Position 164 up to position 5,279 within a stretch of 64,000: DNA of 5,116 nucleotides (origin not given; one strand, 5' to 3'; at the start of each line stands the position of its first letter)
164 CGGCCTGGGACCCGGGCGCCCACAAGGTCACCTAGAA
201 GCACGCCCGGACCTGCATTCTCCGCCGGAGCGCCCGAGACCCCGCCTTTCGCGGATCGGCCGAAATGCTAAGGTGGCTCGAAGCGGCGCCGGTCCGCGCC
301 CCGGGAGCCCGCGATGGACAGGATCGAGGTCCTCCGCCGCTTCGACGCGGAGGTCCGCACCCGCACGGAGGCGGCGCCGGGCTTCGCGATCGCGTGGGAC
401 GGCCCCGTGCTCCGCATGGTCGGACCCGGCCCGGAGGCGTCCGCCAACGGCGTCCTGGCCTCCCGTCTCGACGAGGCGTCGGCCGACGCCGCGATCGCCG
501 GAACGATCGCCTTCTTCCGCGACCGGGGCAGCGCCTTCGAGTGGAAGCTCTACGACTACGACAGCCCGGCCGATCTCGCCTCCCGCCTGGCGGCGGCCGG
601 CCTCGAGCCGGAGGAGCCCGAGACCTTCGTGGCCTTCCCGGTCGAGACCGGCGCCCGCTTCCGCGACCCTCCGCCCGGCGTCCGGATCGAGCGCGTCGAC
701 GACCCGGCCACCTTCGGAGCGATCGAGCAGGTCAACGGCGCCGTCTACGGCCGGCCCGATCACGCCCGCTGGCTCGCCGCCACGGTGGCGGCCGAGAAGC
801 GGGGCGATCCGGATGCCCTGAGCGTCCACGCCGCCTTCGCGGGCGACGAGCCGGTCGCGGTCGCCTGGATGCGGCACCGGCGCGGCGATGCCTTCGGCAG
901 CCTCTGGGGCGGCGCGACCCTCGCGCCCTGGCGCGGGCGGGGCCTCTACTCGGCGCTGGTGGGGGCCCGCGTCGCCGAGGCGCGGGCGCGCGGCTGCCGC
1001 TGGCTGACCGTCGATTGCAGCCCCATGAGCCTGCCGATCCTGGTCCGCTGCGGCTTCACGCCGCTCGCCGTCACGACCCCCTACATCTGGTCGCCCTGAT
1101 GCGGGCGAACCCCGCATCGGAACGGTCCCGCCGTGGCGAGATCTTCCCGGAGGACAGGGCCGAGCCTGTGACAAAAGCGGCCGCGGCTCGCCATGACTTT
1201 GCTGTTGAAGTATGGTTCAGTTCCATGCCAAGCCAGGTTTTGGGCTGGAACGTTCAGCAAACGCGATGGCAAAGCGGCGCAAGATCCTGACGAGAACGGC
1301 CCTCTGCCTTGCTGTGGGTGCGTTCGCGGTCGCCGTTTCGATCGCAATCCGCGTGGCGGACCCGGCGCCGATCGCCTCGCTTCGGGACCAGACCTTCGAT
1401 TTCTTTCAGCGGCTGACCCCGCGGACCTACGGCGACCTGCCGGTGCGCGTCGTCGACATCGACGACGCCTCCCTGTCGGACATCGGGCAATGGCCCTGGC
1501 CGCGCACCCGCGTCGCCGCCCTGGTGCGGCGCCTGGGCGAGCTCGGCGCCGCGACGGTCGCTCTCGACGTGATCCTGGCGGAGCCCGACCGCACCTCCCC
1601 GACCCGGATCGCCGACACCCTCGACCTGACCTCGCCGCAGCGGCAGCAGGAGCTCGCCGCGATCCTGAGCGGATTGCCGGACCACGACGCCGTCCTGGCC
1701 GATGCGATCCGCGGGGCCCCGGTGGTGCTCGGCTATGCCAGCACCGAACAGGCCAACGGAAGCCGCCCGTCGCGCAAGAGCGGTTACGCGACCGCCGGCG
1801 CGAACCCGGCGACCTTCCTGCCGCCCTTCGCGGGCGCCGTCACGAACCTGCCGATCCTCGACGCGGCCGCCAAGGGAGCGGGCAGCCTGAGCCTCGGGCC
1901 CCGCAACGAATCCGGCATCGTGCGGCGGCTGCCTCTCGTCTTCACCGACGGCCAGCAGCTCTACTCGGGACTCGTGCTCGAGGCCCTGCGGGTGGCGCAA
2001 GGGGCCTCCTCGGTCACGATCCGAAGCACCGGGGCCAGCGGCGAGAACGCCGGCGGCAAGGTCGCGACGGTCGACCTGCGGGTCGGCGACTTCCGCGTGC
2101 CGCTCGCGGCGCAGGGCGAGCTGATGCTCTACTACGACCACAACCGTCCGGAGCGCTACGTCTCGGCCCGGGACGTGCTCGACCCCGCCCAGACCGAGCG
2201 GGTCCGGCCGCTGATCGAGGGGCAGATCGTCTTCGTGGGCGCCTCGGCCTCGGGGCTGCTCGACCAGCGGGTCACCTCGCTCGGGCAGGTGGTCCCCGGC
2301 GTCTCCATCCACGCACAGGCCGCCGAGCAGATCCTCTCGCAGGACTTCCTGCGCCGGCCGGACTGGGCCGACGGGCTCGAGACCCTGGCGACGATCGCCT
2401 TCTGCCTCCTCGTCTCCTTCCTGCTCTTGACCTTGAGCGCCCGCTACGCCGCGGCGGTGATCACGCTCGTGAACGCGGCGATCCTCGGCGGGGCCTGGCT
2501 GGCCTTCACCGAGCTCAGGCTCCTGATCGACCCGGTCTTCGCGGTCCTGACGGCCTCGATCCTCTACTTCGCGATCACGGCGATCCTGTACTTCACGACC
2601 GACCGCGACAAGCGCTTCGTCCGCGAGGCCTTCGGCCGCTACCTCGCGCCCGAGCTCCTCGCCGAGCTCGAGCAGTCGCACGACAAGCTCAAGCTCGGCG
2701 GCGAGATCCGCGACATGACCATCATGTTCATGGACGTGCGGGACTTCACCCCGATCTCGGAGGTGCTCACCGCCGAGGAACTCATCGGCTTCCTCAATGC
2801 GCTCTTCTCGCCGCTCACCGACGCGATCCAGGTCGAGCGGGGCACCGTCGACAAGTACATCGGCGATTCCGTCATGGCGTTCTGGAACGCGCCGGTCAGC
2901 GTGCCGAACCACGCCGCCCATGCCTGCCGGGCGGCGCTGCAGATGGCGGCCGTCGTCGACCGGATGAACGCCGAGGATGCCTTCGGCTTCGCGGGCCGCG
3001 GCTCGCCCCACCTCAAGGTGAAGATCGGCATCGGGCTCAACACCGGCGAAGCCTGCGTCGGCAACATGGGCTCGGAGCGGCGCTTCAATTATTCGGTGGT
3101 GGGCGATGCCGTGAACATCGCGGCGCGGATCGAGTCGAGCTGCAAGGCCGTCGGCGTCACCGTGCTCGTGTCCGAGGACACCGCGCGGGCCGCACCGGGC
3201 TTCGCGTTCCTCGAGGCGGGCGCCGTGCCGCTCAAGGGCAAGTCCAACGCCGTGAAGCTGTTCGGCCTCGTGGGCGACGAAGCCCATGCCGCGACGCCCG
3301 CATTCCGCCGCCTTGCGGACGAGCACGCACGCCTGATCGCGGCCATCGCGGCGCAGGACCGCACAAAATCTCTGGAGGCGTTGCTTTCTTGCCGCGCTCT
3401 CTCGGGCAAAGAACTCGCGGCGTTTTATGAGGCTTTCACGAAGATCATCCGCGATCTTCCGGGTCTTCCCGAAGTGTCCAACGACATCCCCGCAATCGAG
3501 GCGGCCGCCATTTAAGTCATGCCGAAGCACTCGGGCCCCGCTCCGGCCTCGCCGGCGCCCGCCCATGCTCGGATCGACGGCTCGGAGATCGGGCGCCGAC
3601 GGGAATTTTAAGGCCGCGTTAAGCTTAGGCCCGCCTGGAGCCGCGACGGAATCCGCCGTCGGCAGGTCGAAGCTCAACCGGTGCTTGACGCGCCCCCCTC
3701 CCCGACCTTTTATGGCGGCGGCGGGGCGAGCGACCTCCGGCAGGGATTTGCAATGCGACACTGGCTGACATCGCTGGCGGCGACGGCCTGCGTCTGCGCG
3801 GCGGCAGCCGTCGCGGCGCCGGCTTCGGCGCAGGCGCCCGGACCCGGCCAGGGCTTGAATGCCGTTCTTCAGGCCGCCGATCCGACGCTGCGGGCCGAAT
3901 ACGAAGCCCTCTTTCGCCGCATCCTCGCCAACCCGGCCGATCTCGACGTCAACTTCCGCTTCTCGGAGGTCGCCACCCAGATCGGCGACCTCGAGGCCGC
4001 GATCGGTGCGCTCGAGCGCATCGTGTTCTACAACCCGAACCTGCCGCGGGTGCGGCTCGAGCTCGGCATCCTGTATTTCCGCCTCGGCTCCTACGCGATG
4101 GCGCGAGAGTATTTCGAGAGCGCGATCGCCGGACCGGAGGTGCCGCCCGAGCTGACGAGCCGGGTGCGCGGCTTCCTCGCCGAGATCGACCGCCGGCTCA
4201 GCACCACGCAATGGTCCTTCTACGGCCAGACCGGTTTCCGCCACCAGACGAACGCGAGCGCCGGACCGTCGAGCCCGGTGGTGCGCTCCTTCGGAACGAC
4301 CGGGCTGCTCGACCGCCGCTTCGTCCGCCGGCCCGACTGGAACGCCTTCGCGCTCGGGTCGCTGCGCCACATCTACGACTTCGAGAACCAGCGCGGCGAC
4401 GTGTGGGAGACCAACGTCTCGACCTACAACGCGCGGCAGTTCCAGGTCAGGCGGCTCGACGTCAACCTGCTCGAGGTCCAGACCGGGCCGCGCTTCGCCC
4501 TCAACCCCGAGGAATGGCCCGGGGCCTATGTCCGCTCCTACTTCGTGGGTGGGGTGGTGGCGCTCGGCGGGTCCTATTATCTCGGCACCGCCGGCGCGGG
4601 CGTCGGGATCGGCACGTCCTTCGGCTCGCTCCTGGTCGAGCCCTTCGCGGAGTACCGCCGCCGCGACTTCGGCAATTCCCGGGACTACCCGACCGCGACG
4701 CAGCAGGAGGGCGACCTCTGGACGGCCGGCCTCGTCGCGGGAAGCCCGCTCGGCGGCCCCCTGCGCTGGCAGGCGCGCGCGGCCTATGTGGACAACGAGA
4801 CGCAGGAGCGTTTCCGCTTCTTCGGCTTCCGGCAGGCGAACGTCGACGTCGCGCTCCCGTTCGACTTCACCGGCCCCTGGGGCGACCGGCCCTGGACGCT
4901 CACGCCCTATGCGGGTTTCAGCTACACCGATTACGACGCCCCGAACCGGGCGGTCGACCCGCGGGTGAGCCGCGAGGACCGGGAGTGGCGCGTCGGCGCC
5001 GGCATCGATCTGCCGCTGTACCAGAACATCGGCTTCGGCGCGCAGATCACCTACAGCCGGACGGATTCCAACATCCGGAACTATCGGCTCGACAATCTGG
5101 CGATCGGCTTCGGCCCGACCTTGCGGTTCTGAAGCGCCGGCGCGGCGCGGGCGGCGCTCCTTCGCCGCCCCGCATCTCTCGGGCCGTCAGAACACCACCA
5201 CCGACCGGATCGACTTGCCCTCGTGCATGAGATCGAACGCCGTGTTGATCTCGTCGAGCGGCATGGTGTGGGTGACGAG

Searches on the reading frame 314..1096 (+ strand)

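Call 22: search_protein_families(library=pfam, proteins=[window:314-1096:+], max_evalue=0.0001)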
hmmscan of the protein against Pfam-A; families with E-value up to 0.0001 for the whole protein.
window:314-1096:+ (261 aa): 1 family
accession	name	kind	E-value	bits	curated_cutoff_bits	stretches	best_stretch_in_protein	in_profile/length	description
PF00583.31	Acetyltransf_1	-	1.8e-05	25.4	20.7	1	163-247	28-115/116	Acetyltransferase (GNAT) family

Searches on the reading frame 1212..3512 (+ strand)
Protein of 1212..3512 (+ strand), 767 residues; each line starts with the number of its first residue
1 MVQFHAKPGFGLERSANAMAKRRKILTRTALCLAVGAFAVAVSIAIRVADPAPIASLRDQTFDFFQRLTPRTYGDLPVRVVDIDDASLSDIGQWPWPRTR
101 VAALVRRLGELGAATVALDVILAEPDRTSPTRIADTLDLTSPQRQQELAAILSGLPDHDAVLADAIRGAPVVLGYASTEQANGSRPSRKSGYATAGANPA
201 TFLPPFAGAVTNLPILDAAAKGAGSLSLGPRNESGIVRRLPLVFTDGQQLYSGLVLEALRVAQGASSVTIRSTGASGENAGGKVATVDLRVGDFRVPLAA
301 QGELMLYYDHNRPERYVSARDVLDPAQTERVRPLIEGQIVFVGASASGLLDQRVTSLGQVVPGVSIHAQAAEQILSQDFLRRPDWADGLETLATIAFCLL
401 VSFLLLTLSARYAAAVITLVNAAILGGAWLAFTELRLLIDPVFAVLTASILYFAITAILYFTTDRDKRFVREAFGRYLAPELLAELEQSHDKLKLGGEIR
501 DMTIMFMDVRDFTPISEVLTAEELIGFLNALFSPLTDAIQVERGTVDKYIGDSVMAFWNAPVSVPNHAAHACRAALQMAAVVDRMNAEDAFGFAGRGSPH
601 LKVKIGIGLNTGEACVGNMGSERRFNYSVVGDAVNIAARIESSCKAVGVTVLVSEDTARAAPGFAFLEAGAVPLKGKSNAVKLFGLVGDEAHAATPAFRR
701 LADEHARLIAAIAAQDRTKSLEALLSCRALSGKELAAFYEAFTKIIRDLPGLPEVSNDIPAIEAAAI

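Call 22: search_protein_families(library=pfam, proteins=[window:1212-3512:+], max_evalue=0.0001)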
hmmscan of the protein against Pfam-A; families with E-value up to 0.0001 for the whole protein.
window:1212-3512:+ (767 aa): 2 families
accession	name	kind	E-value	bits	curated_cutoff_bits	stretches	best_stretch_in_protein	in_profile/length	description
PF05226.16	CHASE2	-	5.4e-51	174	26.3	1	44-401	7-254/257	CHASE2 domain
PF00211.25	Guanylate_cyc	-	4.7e-24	85.4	21.9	1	500-680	7-176/183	Adenylate and Guanylate cyclase catalytic domain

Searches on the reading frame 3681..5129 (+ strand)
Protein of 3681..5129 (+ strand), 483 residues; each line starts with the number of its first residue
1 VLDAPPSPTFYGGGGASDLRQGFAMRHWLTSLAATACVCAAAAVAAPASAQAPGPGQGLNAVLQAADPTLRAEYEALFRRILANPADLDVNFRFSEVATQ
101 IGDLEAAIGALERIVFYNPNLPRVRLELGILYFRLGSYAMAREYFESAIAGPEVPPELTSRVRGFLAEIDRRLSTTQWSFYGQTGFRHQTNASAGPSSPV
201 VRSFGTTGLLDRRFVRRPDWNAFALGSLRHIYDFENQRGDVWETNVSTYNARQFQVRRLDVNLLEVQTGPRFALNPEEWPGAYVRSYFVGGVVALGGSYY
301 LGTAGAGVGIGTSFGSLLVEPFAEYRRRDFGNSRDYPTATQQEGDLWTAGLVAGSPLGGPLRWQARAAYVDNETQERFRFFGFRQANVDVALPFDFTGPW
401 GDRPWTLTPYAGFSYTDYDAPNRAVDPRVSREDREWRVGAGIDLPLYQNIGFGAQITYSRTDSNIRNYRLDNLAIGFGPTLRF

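Call 15: search_protein_families(library=pfam, proteins=[window:3681-5129:+], max_evalue=0.001)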
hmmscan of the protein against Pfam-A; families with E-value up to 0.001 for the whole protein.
window:3681-5129:+ (483 aa): 9 families
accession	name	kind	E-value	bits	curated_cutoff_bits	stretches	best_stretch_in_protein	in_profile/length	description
PF13371.12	TPR_9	-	1.2e-07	32.1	35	1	99-150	6-57/73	Tetratricopeptide repeat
PF13505.12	OMP_b-brl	-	1.6e-06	28.8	28.7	1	347-478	44-172/175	Outer membrane protein beta-barrel domain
PF13432.12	TPR_16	-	1.8e-06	28.7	32.7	1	101-152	10-62/65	Tetratricopeptide repeat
PF14559.12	TPR_19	-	2.3e-05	25.1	25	0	102-148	5-51/68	Tetratricopeptide repeat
PF07719.23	TPR_2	-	4.9e-05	23.6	27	0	126-149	5-28/34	Tetratricopeptide repeat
PF13181.12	TPR_8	-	0.00037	20.9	25.7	0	123-149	2-28/34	Tetratricopeptide repeat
PF00515.34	TPR_1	-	0.0004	20.5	27.8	0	126-149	5-28/34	Tetratricopeptide repeat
PF13428.12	TPR_14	-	0.00082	20.3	23.5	0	122-152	1-32/44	Tetratricopeptide repeat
PF13424.12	TPR_12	-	0.00088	19.9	30.1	0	118-150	41-73/77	Tetratricopeptide repeat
